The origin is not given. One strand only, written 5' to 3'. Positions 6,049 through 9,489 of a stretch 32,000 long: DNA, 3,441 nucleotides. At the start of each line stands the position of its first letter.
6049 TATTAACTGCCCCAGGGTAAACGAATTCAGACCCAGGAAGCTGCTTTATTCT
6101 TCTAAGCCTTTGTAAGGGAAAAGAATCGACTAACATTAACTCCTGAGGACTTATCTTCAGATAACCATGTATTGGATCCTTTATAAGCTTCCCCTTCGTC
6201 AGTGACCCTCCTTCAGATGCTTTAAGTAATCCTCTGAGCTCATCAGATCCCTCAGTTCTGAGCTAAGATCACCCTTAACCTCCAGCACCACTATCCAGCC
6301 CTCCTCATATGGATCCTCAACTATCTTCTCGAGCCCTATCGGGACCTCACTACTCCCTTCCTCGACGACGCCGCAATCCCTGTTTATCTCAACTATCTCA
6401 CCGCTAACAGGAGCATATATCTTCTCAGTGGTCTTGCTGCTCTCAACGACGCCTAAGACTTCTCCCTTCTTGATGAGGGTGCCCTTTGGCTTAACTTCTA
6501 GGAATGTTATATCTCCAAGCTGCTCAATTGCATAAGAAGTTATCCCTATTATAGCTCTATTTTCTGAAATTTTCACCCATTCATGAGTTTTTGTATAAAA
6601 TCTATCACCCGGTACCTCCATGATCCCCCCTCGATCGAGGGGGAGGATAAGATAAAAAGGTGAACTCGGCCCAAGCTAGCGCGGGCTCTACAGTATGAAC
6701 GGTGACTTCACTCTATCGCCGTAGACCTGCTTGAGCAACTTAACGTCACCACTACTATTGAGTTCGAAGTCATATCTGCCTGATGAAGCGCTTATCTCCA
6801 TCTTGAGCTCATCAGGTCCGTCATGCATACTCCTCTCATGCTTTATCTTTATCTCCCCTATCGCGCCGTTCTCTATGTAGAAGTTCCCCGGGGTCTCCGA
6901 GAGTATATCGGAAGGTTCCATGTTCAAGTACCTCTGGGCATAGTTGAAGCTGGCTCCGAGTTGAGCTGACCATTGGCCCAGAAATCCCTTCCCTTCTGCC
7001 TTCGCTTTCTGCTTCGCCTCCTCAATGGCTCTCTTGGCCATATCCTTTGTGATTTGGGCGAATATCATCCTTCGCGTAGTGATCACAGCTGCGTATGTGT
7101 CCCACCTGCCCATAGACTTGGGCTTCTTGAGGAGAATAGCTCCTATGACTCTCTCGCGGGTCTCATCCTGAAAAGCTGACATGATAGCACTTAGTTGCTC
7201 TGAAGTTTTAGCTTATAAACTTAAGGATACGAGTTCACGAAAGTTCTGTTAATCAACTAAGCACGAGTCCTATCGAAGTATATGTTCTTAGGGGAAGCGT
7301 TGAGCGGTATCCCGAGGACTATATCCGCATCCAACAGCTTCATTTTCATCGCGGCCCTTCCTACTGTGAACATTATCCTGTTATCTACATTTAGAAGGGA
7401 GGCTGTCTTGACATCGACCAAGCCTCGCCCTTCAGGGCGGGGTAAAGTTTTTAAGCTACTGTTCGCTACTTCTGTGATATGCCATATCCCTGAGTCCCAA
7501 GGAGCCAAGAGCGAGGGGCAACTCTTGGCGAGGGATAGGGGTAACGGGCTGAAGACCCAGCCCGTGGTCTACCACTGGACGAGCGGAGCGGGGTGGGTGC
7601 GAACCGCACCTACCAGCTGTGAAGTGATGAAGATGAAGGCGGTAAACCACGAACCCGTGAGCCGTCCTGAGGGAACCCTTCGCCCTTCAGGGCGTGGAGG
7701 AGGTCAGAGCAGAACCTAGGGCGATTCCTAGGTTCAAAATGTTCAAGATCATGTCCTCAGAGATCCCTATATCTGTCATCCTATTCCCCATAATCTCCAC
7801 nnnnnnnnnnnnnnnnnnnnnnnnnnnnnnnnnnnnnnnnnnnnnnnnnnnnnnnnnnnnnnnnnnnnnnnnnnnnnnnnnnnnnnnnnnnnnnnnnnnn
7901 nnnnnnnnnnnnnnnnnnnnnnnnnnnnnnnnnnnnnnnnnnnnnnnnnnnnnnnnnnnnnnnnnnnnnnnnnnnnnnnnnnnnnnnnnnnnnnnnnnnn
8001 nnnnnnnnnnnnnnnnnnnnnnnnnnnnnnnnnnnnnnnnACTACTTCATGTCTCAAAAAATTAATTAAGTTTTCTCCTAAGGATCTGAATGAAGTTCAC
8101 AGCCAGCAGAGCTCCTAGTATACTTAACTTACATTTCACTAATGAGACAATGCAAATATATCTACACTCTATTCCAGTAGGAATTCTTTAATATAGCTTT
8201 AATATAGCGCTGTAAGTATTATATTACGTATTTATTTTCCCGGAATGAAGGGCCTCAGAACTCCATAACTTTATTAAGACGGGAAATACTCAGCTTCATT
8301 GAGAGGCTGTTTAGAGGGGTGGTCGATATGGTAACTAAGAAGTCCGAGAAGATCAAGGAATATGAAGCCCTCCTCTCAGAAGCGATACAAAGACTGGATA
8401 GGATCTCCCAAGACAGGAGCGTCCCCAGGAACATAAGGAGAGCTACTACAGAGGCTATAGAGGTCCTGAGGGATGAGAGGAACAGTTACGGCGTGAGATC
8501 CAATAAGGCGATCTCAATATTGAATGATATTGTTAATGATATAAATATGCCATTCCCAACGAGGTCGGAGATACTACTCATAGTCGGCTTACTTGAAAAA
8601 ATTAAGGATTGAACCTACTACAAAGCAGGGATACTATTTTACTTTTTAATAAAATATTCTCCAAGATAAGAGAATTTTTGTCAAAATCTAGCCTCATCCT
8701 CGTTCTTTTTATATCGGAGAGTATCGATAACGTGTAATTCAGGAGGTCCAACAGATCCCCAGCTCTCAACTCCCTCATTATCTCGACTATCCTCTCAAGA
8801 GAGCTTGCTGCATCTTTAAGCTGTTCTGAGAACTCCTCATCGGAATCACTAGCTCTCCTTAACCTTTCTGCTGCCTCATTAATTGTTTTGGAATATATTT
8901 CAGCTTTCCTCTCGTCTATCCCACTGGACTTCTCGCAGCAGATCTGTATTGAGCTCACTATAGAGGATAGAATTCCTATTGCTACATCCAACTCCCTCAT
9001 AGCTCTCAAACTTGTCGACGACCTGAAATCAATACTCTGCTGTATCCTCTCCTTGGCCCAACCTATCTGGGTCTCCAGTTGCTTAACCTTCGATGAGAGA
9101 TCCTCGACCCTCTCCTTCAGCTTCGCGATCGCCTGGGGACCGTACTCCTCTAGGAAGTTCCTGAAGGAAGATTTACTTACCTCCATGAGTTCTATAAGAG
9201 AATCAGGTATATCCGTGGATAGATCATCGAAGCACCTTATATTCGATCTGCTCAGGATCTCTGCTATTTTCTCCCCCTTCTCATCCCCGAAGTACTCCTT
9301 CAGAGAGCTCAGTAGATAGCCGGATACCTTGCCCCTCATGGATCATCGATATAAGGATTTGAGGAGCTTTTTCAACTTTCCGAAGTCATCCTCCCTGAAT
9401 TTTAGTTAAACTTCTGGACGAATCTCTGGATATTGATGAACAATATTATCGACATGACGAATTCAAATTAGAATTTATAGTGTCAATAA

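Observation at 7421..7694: Candidate bulge-helix-bulge intron inside a protein-coding gene (DUF2148 family)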

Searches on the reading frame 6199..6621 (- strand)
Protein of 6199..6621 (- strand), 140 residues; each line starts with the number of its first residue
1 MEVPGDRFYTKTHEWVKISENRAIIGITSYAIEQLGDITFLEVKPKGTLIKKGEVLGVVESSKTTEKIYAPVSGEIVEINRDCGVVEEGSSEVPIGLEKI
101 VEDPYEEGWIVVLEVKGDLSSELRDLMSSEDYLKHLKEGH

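Call 60: search_protein_families(library=pfam, proteins=[L127:2822-4162:-, L127:4149-4292:-], max_evalue=0.01)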
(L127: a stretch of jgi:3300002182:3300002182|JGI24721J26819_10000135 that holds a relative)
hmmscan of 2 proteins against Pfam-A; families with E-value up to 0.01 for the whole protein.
L127:2822-4162:- (446 aa): 2 families
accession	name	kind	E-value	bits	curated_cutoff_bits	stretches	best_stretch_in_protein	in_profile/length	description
PF01385.25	OrfB_IS605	-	1.1e-33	116.5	30.5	1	171-286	1-119/120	Probable transposase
PF07282.18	Cas12f1-like_TNB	-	6.4e-14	52.3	26.3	1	306-367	6-60/60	Cas12f1-like, TNB domain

L127:4149-4292:- (47 aa): 2 families
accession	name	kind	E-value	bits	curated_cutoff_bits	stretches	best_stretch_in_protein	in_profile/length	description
PF24434.1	DUF7557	-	2.6e-07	30.4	25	1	6-39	3-35/45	Family of unknown function (DUF7557)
PF02697.20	VAPB_antitox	-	1.9e-06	29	27.9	1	7-44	3-39/69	Putative antitoxin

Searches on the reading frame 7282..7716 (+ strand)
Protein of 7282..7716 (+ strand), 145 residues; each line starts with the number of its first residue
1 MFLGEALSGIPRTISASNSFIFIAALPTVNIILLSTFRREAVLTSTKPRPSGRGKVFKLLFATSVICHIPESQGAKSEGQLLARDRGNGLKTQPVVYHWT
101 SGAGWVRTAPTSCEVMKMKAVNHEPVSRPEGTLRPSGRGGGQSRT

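Call 26: search_protein_families(library=pfam, proteins=[window:7282-7716:+], max_evalue=0.01)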
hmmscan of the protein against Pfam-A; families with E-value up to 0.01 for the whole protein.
seq(145 aa): 0 families

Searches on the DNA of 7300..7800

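Call 6: search_rna_families(source=window, start=7300, end=7800, threshold=evalue, max_evalue=10, show_alignments=3)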
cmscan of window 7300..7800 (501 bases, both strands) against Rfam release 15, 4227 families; matches with E-value up to 10: 3.
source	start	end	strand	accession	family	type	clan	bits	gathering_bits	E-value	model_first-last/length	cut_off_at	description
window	7544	7715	+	RF00062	HgcC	Gene;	-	28.8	50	8.2e-05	1-130/130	no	HgcC family RNA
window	7482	7698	+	RF02656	sot0042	Gene; sRNA;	-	16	88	0.067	1-174/174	no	Sense overlapping transcript RNA 0042 (sot)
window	7341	7398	+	RF01965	RMST_4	Gene; lncRNA;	-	13.4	40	6.6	51-108/108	no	Rhabdomyosarcoma 2 associated transcript conserved region 4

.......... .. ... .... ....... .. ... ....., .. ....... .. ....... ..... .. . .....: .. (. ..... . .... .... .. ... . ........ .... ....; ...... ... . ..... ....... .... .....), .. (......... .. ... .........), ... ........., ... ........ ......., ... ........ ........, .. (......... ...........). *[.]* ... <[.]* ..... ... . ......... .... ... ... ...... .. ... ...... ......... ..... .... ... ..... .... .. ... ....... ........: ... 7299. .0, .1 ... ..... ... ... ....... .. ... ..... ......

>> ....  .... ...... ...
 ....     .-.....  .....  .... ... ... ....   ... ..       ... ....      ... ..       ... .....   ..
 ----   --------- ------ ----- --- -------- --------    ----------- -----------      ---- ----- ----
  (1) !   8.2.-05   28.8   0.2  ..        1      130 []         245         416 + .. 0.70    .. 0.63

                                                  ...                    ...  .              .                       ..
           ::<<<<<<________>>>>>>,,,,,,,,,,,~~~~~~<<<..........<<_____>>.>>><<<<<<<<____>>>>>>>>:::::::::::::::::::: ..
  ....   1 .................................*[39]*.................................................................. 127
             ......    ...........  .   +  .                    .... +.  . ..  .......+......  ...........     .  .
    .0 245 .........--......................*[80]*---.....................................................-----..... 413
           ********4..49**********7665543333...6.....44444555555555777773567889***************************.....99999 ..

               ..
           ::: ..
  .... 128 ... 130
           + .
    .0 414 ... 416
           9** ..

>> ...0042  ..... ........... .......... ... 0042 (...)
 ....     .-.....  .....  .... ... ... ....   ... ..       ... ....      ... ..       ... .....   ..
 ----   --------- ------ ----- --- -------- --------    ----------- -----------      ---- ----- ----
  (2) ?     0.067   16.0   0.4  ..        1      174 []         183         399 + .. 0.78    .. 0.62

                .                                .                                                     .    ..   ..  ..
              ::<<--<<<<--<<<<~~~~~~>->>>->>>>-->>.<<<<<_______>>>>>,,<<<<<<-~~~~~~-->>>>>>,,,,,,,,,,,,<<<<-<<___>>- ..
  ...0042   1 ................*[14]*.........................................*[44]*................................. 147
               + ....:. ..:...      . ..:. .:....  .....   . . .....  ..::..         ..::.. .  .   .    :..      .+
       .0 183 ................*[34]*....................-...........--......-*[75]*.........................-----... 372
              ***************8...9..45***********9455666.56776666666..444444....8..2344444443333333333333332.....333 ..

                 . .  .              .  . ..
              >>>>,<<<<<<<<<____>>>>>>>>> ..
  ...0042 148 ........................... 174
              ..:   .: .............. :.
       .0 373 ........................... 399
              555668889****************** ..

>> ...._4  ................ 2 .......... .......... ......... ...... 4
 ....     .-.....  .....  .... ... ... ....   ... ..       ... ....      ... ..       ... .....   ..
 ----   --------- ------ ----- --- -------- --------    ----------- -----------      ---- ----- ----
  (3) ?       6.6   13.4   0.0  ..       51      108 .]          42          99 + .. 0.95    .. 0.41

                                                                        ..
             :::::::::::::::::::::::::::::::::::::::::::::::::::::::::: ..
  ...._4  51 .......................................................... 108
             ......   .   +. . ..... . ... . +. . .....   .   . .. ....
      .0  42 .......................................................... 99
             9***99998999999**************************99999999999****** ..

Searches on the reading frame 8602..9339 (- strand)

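Call 60: search_protein_families(library=pfam, proteins=[L127:2822-4162:-, L127:4149-4292:-], max_evalue=0.01)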
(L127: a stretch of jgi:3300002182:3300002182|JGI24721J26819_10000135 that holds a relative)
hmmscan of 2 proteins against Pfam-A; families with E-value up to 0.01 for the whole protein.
L127:2822-4162:- (446 aa): 2 families
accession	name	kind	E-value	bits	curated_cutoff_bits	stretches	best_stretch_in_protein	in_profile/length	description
PF01385.25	OrfB_IS605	-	1.1e-33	116.5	30.5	1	171-286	1-119/120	Probable transposase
PF07282.18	Cas12f1-like_TNB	-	6.4e-14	52.3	26.3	1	306-367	6-60/60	Cas12f1-like, TNB domain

L127:4149-4292:- (47 aa): 2 families
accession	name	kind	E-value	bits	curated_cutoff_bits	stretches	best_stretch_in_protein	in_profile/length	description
PF24434.1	DUF7557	-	2.6e-07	30.4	25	1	6-39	3-35/45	Family of unknown function (DUF7557)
PF02697.20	VAPB_antitox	-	1.9e-06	29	27.9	1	7-44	3-39/69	Putative antitoxin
